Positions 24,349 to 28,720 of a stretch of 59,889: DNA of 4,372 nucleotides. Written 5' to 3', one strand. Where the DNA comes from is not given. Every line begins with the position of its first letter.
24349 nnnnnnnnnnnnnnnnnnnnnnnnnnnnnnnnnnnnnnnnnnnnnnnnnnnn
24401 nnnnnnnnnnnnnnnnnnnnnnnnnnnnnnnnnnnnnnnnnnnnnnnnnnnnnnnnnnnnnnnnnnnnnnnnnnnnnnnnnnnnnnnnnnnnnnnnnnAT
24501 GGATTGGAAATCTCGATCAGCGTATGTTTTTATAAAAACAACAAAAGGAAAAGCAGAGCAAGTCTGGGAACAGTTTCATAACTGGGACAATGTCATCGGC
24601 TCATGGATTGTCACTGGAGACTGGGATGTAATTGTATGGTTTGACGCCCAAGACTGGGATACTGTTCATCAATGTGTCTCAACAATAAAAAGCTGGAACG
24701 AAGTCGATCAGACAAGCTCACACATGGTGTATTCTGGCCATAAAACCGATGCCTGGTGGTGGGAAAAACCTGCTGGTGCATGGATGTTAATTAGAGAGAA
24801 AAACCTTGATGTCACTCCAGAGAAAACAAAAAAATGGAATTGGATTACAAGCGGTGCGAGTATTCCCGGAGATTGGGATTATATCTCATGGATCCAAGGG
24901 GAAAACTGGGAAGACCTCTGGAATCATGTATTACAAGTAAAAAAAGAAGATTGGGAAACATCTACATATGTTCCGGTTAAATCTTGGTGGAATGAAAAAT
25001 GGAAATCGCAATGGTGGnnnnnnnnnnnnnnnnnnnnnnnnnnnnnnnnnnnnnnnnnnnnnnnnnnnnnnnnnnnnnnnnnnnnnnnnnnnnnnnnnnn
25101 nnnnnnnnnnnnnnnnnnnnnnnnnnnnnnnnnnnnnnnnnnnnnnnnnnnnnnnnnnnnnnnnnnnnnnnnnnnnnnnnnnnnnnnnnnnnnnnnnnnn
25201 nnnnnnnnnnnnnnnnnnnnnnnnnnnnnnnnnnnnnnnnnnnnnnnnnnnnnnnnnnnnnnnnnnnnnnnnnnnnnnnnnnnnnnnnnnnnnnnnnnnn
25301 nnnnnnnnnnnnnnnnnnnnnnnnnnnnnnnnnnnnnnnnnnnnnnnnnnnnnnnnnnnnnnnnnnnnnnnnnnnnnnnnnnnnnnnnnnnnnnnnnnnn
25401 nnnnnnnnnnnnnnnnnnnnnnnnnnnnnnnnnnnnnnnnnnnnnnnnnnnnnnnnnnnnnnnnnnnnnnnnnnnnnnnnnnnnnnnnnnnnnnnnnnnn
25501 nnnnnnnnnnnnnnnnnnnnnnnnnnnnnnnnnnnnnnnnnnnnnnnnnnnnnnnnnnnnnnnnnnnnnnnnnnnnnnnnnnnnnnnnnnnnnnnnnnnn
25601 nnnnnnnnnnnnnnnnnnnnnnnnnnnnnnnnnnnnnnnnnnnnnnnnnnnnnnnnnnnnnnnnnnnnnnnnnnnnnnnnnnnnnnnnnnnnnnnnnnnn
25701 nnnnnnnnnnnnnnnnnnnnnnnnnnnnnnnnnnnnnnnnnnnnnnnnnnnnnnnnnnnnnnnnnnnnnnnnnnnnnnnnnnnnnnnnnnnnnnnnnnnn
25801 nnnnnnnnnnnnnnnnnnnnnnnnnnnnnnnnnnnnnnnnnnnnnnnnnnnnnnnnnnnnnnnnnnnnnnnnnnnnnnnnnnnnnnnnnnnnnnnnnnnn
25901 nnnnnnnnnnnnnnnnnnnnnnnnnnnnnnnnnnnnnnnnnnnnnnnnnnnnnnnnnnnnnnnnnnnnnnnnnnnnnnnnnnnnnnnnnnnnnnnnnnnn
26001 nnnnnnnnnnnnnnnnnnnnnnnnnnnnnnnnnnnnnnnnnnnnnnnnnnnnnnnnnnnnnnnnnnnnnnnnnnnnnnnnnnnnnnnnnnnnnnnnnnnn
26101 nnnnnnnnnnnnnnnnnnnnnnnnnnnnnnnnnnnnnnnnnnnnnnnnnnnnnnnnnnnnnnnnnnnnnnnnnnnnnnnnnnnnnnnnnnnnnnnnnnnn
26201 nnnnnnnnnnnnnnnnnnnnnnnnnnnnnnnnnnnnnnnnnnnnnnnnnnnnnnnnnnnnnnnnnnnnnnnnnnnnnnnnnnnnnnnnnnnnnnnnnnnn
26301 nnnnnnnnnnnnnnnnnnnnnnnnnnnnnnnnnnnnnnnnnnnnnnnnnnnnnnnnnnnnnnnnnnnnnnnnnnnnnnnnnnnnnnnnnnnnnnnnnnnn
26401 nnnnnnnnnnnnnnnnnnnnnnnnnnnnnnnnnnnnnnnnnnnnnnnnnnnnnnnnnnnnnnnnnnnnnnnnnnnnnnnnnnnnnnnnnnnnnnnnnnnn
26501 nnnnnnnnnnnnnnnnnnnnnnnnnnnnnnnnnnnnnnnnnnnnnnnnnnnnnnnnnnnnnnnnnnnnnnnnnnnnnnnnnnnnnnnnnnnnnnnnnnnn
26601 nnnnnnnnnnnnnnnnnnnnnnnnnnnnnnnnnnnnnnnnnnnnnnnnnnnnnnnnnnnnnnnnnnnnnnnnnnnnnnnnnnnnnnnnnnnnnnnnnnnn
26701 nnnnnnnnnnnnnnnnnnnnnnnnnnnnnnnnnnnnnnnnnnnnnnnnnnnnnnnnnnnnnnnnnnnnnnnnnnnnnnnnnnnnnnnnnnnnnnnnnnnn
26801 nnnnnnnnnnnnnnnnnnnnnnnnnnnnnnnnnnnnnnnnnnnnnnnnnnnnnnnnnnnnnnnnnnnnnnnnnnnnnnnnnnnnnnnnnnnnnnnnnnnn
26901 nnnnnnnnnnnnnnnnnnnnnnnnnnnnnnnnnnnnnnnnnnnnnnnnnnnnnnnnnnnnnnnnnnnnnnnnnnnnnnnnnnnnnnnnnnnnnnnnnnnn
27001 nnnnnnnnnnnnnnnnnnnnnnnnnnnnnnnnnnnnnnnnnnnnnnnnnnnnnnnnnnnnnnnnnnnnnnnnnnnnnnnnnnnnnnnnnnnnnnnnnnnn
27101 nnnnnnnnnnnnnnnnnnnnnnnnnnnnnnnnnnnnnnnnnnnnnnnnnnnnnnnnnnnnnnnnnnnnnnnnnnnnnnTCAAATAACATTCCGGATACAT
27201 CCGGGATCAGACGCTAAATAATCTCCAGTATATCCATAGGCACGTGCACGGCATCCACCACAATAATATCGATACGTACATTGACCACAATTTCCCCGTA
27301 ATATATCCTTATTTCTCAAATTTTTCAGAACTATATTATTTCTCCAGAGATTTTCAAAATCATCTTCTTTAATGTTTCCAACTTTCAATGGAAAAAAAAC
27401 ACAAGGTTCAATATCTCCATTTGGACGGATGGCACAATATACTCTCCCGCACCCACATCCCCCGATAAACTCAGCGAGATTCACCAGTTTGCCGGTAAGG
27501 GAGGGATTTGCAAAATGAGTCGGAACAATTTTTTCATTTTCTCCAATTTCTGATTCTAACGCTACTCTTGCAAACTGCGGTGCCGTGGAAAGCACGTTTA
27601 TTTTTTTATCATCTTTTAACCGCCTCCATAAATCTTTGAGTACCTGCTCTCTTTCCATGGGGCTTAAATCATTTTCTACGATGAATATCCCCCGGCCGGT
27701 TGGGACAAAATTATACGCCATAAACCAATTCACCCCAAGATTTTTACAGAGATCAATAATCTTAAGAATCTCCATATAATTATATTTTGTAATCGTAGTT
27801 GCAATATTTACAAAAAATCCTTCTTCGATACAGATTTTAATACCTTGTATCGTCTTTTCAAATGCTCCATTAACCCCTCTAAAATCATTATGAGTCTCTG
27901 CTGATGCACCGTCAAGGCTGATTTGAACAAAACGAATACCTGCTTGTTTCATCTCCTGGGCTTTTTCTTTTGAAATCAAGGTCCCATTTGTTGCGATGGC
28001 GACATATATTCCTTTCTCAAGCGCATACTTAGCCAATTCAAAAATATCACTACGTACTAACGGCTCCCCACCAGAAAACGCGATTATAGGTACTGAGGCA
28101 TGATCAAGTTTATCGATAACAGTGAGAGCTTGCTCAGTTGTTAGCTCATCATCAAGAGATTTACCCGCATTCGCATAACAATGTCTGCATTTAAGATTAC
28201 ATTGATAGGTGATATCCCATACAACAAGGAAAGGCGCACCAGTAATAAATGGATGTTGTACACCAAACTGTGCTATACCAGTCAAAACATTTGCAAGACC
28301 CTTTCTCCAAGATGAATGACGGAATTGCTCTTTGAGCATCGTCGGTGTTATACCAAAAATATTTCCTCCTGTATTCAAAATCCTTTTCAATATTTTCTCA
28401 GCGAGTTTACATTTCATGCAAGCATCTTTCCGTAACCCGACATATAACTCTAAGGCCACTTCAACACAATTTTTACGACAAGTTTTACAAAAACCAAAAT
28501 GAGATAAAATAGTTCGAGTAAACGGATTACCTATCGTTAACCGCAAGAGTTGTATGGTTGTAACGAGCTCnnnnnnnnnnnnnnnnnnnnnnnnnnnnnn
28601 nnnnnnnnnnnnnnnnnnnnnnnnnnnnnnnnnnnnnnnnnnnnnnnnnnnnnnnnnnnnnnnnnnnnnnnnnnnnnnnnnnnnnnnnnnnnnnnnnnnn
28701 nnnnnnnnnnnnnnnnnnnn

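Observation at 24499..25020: Extremely tryptophan-rich, HTH-less tandem Lrp-like protein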

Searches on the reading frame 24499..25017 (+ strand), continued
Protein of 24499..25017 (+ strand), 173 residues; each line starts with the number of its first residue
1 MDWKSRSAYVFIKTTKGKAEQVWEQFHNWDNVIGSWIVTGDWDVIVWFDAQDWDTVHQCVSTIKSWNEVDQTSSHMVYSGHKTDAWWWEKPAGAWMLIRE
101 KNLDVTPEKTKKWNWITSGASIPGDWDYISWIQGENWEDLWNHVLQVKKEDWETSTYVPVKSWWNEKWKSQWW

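Call 86: find_related_loci(query=A3, collection=metagenome_contigs, flank=8000)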
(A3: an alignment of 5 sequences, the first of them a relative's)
Query A3 (184 aa) in metagenome_contigs; peptide patterns used: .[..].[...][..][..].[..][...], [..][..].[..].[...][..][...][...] (x = any residue, [..] = any of these).
319 stretches matched a pattern; 17 encode a relative of the query (tblastn E <= 1e-3); 17 distinct loci.
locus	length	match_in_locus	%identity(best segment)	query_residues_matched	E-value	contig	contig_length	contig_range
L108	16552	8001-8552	47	1-184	7e-61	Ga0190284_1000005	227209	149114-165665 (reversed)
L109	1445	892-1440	42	1-183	5e-52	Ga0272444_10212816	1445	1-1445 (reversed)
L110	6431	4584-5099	40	1-172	6e-46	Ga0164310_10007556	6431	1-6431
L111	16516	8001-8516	41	1-172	2e-45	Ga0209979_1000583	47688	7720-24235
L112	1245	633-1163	40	1-177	4e-47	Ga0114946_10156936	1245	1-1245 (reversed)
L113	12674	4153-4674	40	1-174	2e-45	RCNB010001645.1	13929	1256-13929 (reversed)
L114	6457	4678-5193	40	1-172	5e-45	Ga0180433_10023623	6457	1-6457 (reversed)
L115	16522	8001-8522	40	1-174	4e-44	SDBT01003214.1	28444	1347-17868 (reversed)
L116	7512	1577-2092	40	1-172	2e-42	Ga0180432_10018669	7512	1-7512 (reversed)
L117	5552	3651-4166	40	1-172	1e-42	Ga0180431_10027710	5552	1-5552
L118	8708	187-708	42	1-172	4e-42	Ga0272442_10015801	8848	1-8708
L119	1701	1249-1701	43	1-151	2e-42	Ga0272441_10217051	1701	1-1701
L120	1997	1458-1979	40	1-172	1e-38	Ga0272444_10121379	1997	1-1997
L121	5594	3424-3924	34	1-167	9e-35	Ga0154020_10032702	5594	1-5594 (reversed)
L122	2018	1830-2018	48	1-63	5e-17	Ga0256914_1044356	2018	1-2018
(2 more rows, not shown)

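Call 89: search_protein_families(library=pfam, proteins=[L108:3297-4607:+, L108:4627-6306:-, L108:6950-7759:+, L108:9025-10071:-, L108:10034-11632:+, L108:11584-13041:-, L066:10661-11605:-, L066:7958-9430:+, L065:8379-9785:+, L065:11663-13132:+], max_evalue=0.00001)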
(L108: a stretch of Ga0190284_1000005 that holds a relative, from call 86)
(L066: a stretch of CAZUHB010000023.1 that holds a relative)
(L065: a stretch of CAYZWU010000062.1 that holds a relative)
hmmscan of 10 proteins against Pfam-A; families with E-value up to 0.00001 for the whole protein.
L108:3297-4607:+ (437 aa): 2 families
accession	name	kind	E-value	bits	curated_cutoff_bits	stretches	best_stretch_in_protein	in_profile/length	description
PF00006.31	ATP-synt_ab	-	2.6e-27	96.3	29.5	1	177-381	2-211/213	ATP synthase alpha/beta family, nucleotide-binding domain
PF07497.18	Rho_RNA_bind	-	9.5e-09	35.4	27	1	71-145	2-72/73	Rho termination factor, RNA-binding domain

L108:4627-6306:- (559 aa): 4 families
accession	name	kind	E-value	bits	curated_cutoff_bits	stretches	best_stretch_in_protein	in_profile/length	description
PF13646.12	HEAT_2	-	1.1e-17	64.5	27.7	2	224-302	2-71/88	HEAT repeats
PF02985.28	HEAT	-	5.6e-12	45.2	23.5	0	226-250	5-29/31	HEAT repeat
PF13768.12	VWA_3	-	3.4e-09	37.4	27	1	415-556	25-154/155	von Willebrand factor type A domain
PF03130.22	HEAT_PBS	-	3e-06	27.6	20.9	0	142-167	2-27/27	PBS lyase HEAT-like repeat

L108:6950-7759:+ (270 aa): 0 families

L108:9025-10071:- (348 aa): 1 family
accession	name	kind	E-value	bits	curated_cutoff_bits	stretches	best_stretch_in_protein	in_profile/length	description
PF00850.24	Hist_deacetyl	-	7.2e-89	298.5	27.9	1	56-343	1-297/298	Histone deacetylase domain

L108:10034-11632:+ (533 aa): 2 families
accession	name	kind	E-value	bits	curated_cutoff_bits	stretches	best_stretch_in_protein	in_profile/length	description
PF00884.28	Sulfatase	-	9e-42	143.8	25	1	92-399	2-299/301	Sulfatase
PF16347.10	SGSH_C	-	3.2e-17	63.5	29.3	1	357-505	9-150/154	N-sulphoglucosamine sulphohydrolase, C-terminal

L108:11584-13041:- (485 aa): 0 families

L066:10661-11605:- (314 aa): 1 family
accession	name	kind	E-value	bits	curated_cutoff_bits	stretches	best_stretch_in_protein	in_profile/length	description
PF00850.24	Hist_deacetyl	-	3.8e-93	312.5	27.9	1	18-304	1-296/298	Histone deacetylase domain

L066:7958-9430:+ (491 aa): 0 families

L065:8379-9785:+ (469 aa): 0 families

L065:11663-13132:+ (490 aa): 3 families
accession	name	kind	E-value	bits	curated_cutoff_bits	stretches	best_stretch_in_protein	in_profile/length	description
PF00884.28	Sulfatase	-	2.6e-44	152.2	25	1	50-359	1-301/301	Sulfatase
PF01663.27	Phosphodiest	-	2.6e-13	50.7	23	1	52-309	1-230/342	Type I phosphodiesterase / nucleotide pyrophosphatase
PF16347.10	SGSH_C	-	5.1e-12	46.6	29.3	1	317-462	11-150/154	N-sulphoglucosamine sulphohydrolase, C-terminal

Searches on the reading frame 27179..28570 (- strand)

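Call 13: search_protein_families(library=pfam, proteins=[window:27179-28570:-], max_evalue=0.001)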
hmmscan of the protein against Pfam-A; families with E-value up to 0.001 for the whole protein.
window:27179-28570:- (463 aa): 3 families
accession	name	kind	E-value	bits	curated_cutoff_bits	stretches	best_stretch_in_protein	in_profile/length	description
PF04055.27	Radical_SAM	-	8.2e-31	107.8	29.5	1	120-275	3-166/166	Radical SAM superfamily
PF13353.11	Fer4_12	-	9.7e-10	39.3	22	1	122-227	13-121/137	4Fe-4S single cluster domain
PF13186.11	SPASM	-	3.1e-09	37.4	21.5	1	372-432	1-67/67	Iron-sulfur cluster-binding domain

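Call 65: search_protein_families(library=ncbifam, proteins=[window:27179-28570:-], max_evalue=0.00001)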
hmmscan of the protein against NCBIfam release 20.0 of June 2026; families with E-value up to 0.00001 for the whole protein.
window:27179-28570:- (463 aa): 77 families (the best 25 are shown)
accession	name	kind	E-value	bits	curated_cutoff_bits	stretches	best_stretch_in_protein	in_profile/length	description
TIGR04545.1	rSAM_ahbD_hemeb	equivalog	9.8e-97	324.4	500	1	115-460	1-337/339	heme b synthase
TIGR04055.1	rSAM_NirJ2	equivalog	1.6e-89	300.6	500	1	115-460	1-324/326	putative heme d1 biosynthesis radical SAM protein NirJ2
TIGR04053.2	TIGR04053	equivalog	4.5e-84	282.8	395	1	112-459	6-363/366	TIGR04053 family radical SAM/SPASM domain-containing protein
TIGR04054.1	rSAM_NirJ1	equivalog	3.3e-75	253.1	650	1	110-458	32-380/387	putative heme d1 biosynthesis radical SAM protein NirJ1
TIGR04051.1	rSAM_NirJ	equivalog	3.9e-69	233.3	515.45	1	115-459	3-347/354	heme d1 biosynthesis radical SAM protein NirJ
TIGR04546.1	rSAM_ahbC_deAc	equivalog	8e-69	232.3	650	1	115-459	40-384/390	12,18-didecarboxysiroheme deacetylase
TIGR04347.1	pseudo_SAM_Halo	equivalog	1.3e-63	215.6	525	1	115-459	39-384/390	TIGR04347 family pseudo-SAM/SPASM protein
TIGR04303.1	GeoRSP_rSAM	equivalog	3.5e-61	207.6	400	2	112-338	3-228/325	GeoRSP system radical SAM/SPASM protein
TIGR03962.1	mycofact_rSAM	equivalog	3.6e-54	184.2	265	2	112-315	10-211/339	mycofactocin radical SAM maturase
NF050035.1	rSAM_WgK_link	exception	5.7e-43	147.3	650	2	112-294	7-190/367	radical SAM/SPASM peptide maturase WgkB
TIGR04340.1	rSAM_ACGX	hypoth_equivalog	1.8e-42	145.8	400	1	114-462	3-341/341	radical SAM/SPASM domain protein, ACGX system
TIGR02109.1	PQQ_syn_pqqE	equivalog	2.2e-40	138.7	381.35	2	111-280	4-174/358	pyrroloquinoline quinone biosynthesis protein PqqE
NF045574.1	sacti_mat_StsB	exception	1.9e-39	135.8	625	1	116-294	98-275/466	StsB family radical SAM/SPASM domain sactipeptide maturase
TIGR04250.1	SCM_rSAM_ScmE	equivalog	2.2e-38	132.1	400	1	117-461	6-349/358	SynChlorMet cassette radical SAM/SPASM protein ScmE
TIGR04251.1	SCM_rSAM_ScmF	equivalog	6.1e-38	131.1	400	1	119-453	9-334/353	SynChlorMet cassette radical SAM/SPASM protein ScmF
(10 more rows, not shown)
